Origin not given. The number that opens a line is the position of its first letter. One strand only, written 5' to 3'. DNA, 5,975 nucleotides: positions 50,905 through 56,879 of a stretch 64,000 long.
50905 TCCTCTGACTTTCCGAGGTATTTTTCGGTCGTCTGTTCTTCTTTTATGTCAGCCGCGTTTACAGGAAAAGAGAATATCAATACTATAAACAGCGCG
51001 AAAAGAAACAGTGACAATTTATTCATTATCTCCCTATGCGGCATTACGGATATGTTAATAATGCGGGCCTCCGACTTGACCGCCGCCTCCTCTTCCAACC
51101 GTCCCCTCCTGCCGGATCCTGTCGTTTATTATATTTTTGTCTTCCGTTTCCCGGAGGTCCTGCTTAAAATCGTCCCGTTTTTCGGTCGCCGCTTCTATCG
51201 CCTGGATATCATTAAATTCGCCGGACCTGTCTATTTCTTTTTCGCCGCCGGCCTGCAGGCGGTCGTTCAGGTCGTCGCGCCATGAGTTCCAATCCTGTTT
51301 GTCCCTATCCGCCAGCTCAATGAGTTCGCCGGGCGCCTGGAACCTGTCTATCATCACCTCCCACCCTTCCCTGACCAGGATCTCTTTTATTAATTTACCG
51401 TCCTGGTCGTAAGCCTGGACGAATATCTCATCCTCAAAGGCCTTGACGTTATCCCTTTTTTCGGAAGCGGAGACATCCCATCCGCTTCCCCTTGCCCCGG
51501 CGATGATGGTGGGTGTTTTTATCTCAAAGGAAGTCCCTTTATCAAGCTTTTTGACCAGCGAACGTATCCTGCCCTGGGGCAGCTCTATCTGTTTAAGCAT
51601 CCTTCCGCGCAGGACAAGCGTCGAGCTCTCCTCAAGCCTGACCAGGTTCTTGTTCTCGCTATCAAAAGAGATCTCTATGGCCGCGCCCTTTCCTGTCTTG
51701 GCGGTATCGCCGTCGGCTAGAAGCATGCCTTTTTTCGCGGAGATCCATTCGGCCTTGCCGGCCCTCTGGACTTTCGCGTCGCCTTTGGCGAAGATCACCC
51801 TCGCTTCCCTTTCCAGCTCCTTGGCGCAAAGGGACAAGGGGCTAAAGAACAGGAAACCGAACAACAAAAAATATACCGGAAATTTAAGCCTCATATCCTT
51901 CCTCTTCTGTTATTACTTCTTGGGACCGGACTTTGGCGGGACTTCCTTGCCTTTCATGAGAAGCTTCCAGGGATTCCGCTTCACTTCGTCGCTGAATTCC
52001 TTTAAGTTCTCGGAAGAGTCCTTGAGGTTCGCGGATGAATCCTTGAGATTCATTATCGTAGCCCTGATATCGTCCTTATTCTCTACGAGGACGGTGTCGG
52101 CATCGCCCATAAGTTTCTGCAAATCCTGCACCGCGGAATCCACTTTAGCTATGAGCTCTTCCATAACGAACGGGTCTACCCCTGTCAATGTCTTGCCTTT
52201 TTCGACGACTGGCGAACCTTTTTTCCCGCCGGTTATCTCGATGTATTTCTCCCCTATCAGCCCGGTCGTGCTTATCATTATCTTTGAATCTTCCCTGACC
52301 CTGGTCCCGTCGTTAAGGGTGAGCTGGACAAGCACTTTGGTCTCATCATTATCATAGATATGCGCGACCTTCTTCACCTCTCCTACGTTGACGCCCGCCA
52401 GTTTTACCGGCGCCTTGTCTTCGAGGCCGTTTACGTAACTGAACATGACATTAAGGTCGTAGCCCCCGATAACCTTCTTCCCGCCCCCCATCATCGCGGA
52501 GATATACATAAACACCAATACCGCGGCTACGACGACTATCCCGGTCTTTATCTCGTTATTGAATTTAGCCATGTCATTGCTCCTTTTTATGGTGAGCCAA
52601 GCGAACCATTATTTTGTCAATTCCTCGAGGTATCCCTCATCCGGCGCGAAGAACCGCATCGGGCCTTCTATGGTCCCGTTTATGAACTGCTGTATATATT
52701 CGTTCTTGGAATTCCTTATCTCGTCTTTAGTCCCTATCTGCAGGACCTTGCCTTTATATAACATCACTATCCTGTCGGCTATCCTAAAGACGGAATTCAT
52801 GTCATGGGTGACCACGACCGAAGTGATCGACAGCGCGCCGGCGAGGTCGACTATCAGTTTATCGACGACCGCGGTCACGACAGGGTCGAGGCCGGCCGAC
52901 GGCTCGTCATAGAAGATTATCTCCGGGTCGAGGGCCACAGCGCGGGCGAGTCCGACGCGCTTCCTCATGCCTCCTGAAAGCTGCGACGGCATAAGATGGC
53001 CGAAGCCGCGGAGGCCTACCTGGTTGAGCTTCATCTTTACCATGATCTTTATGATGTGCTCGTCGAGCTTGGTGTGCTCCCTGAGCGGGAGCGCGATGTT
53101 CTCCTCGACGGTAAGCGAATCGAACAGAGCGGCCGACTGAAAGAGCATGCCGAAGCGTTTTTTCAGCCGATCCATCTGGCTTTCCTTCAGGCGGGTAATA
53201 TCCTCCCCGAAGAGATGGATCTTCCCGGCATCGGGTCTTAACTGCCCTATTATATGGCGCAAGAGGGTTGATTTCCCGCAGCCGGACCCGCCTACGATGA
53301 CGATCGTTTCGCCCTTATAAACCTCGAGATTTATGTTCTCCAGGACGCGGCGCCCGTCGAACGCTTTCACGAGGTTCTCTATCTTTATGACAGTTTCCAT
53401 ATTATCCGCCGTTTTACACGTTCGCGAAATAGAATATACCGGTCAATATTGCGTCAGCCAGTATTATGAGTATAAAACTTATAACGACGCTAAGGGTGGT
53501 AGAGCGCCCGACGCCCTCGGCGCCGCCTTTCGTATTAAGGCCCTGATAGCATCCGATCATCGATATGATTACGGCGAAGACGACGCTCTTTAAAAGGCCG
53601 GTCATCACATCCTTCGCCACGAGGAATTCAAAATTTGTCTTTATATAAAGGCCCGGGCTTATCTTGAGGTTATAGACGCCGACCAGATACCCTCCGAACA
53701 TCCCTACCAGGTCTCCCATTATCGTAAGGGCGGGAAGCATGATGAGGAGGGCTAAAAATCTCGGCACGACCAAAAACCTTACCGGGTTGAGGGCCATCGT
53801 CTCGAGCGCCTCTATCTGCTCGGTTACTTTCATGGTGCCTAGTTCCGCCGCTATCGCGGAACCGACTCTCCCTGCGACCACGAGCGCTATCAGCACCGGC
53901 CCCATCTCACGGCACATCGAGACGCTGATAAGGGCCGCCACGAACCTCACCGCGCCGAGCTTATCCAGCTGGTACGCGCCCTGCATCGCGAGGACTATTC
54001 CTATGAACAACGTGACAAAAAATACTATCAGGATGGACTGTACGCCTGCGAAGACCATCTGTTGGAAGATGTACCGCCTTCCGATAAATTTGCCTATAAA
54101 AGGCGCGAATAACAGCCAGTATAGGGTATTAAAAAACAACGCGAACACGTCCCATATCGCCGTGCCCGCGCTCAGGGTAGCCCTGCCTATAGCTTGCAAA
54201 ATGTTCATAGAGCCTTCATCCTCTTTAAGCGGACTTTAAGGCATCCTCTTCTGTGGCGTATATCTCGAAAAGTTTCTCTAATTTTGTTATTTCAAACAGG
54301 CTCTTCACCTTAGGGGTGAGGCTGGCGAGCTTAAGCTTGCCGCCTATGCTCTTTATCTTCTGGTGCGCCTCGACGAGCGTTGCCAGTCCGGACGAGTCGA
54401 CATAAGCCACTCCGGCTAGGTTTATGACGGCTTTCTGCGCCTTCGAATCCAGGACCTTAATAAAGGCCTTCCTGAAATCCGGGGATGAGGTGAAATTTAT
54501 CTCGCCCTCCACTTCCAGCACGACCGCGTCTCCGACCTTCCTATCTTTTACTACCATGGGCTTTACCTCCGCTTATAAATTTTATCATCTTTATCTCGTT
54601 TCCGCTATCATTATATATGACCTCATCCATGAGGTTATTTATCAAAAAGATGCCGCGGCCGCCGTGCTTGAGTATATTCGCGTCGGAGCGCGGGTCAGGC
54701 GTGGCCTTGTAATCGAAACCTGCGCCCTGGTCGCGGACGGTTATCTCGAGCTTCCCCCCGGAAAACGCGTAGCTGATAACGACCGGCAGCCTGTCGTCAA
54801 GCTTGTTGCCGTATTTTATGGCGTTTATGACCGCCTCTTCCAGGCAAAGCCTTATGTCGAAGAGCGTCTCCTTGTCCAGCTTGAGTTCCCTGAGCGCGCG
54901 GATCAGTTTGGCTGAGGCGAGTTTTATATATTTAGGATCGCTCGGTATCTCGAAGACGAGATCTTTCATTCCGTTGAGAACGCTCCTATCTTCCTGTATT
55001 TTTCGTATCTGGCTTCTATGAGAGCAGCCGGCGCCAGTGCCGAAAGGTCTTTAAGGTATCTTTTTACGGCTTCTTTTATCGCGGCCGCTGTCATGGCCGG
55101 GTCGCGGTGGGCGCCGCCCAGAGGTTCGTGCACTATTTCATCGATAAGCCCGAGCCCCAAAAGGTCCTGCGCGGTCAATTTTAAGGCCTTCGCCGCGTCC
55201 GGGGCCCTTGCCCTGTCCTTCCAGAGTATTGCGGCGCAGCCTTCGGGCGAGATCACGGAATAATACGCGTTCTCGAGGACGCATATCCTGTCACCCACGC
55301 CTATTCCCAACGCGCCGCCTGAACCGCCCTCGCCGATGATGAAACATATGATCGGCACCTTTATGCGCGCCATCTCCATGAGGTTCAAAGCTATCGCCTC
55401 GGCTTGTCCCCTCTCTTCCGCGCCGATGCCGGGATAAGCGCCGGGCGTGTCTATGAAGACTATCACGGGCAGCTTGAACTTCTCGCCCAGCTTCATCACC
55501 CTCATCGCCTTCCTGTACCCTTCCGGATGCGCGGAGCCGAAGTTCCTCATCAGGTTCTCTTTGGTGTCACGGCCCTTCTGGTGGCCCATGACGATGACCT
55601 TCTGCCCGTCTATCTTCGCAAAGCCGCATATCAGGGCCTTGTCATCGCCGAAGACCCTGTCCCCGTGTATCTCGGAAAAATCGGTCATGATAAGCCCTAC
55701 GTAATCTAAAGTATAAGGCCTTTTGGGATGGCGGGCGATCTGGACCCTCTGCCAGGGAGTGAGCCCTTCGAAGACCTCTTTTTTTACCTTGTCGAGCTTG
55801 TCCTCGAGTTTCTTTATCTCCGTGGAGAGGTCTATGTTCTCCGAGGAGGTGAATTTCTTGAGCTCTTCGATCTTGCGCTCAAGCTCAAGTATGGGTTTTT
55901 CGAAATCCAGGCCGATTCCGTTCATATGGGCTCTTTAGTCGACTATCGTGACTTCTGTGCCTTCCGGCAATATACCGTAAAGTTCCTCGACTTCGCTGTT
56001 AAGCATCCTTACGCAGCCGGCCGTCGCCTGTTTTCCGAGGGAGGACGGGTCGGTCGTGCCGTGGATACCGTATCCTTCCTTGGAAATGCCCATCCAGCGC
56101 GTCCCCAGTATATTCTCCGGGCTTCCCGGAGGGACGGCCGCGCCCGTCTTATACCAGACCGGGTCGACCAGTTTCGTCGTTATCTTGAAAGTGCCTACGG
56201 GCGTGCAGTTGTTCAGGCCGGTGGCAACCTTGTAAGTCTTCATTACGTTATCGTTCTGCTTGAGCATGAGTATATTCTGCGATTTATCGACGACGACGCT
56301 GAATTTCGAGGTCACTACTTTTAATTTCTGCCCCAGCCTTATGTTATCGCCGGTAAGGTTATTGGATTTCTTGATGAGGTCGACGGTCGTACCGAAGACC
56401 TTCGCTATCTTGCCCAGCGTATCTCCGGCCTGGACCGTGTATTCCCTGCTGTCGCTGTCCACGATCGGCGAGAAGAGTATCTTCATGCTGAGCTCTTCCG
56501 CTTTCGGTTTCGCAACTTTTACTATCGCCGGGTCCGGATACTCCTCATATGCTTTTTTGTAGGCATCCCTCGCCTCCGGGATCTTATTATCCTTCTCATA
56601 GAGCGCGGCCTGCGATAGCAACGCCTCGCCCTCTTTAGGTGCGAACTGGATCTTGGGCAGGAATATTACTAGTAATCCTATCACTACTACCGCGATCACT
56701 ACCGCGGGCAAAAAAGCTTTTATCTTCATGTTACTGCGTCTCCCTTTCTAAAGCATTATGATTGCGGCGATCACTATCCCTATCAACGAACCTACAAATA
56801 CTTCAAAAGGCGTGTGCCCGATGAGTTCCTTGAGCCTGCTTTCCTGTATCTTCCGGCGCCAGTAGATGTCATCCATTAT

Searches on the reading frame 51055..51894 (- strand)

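Call 29: search_protein_families(library=pfam, proteins=[window:51055-51894:-], max_evalue=0.0001)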
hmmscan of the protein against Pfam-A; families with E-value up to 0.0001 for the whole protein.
window:51055-51894:- (279 aa): 1 family
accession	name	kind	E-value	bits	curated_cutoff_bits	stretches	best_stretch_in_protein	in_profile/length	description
PF04773.18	FecR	-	5.6e-09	36.8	24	1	63-154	1-93/97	FecR protein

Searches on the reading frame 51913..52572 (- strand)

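Call 29: search_protein_families(library=pfam, proteins=[window:51913-52572:-], max_evalue=0.0001)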
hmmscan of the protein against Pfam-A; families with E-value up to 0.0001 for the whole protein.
window:51913-52572:- (219 aa): 1 family
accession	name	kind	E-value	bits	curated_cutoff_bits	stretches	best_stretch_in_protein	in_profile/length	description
PF02470.25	MlaD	-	2e-19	70.1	25.1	1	37-116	2-81/81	MlaD protein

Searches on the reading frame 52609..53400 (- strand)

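Call 29: search_protein_families(library=pfam, proteins=[window:52609-53400:-], max_evalue=0.0001)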
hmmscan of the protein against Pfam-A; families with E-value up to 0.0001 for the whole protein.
window:52609-53400:- (263 aa): 2 families
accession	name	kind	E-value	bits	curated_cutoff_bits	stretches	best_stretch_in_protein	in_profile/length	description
PF00005.33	ABC_tran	-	1.2e-35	123.5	25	1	20-168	1-136/137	ABC transporter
PF01637.24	ATPase_2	-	1.1e-05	25.8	33.2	1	29-87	19-78/225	ATPase domain predominantly from Archaea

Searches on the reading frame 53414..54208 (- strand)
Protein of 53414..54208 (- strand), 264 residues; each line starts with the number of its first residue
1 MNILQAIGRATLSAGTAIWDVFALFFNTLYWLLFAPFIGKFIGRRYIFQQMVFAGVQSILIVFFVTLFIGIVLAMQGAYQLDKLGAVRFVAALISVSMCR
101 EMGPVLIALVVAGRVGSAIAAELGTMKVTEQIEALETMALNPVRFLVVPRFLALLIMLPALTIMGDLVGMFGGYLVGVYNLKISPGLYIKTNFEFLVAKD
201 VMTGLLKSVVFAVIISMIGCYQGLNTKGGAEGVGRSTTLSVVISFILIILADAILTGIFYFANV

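Call 29: search_protein_families(library=pfam, proteins=[window:53414-54208:-], max_evalue=0.0001)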
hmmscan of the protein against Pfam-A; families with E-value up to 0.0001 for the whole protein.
window:53414-54208:- (264 aa): 1 family
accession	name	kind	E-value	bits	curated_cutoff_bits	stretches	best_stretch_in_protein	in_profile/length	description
PF02405.21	MlaE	-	1.1e-81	274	22.5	1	47-256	1-210/212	Permease MlaE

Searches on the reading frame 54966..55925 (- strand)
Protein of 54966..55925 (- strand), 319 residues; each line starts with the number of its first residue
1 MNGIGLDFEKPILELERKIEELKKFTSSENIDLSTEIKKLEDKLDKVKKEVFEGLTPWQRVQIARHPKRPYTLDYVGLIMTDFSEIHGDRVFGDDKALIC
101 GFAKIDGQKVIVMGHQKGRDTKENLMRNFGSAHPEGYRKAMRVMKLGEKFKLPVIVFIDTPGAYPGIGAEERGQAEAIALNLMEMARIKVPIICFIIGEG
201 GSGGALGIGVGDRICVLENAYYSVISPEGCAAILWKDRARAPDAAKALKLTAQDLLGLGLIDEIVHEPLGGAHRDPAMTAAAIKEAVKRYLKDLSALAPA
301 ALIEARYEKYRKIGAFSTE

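Call 29: search_protein_families(library=pfam, proteins=[window:54966-55925:-], max_evalue=0.0001)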
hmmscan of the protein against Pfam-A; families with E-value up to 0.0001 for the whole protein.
window:54966-55925:- (319 aa): 2 families
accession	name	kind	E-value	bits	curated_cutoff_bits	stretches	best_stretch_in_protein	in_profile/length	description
PF03255.19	ACCA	-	1.5e-150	501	23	1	6-314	2-310/310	Acetyl co-enzyme A carboxylase carboxyltransferase-like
PF01039.27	Carboxyl_trans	-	7.4e-20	71.5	22.3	1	96-246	282-428/493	Carboxyl transferase domain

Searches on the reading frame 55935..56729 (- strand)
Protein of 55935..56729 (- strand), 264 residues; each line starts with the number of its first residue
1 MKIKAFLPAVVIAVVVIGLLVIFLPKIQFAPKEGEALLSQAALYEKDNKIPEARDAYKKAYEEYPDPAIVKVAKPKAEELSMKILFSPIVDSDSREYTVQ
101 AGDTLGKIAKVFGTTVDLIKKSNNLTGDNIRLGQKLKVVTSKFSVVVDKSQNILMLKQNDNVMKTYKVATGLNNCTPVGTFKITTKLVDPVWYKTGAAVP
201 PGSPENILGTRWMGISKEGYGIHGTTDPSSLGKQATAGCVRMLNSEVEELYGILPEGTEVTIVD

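Call 34: search_protein_families(library=pfam, proteins=[window:55935-56729:-], max_evalue=0.01)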
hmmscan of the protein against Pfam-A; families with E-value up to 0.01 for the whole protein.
window:55935-56729:- (264 aa): 5 families
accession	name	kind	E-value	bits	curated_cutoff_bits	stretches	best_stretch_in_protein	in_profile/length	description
PF03734.19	YkuD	-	1.7e-24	87.5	23.4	1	144-262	3-146/146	L,D-transpeptidase catalytic domain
PF01476.26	LysM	-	4.8e-14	52.5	20.9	1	97-138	1-42/43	LysM domain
PF23473.1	LysM3_LYK4_5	-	0.00012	22.6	29.3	1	97-130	5-38/48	LYK4/5 LysM3 domain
PF13174.12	TPR_6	-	0.0023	18.9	26.3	1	35-66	1-32/33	Tetratricopeptide repeat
PF07719.23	TPR_2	-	0.0024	18.3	27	1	35-66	2-33/34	Tetratricopeptide repeat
